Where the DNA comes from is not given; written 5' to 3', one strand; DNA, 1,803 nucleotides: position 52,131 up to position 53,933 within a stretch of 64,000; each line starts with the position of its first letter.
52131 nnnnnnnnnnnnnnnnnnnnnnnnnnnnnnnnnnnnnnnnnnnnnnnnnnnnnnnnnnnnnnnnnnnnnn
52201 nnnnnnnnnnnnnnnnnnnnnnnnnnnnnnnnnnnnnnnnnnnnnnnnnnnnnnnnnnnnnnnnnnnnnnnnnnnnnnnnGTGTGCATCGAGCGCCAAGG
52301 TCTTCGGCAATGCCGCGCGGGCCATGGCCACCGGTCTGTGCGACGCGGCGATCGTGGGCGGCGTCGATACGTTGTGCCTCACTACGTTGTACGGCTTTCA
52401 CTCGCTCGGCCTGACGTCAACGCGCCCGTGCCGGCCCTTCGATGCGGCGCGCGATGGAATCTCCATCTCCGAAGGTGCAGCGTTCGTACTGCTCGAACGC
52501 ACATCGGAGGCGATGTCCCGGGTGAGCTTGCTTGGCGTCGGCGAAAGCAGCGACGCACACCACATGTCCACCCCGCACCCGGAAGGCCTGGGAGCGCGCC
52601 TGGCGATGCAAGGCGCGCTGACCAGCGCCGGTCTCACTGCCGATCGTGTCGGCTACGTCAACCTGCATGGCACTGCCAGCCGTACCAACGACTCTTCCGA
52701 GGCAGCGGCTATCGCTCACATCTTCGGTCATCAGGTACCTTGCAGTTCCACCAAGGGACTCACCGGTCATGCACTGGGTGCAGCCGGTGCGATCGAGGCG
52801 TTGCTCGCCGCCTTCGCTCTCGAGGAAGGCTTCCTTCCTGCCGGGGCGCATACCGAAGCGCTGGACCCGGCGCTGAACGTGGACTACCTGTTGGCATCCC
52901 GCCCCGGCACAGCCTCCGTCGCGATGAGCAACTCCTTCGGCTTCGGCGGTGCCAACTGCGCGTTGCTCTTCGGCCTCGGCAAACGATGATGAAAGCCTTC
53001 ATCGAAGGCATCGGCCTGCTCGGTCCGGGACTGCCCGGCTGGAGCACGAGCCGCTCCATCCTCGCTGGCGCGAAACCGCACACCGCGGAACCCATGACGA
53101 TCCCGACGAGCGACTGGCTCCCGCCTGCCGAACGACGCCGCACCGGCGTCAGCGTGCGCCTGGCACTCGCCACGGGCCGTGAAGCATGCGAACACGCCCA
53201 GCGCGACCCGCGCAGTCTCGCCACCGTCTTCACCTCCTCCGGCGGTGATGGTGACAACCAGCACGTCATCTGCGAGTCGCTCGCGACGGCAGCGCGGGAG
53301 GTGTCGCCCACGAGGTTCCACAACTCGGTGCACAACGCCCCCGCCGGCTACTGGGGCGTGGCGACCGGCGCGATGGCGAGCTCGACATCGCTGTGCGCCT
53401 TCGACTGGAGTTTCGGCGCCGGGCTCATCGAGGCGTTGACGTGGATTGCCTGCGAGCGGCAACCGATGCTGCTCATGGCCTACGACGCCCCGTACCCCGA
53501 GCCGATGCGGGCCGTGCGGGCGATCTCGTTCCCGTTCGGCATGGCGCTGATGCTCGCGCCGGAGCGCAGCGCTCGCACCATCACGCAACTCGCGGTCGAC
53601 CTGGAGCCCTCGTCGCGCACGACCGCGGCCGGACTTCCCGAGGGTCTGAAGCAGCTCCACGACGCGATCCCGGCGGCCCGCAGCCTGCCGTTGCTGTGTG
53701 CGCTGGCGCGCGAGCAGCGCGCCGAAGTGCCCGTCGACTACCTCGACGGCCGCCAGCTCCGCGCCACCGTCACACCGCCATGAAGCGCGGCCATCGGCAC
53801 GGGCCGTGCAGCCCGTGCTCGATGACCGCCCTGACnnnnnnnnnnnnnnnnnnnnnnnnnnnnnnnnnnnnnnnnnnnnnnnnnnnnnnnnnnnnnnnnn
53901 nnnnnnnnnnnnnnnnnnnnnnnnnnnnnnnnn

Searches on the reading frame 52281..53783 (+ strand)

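Call 91: search_protein_families(library=pfam, proteins=[window:52281-53783:+], max_evalue=0.001)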
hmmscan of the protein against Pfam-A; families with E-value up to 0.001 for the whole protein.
window:52281-53783:+ (500 aa): 1 family
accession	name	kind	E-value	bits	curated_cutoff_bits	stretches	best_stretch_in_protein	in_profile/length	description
PF13723.12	Ketoacyl-synt_2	-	3.2e-27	96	25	1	267-460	9-202/223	Beta-ketoacyl synthase, N-terminal domain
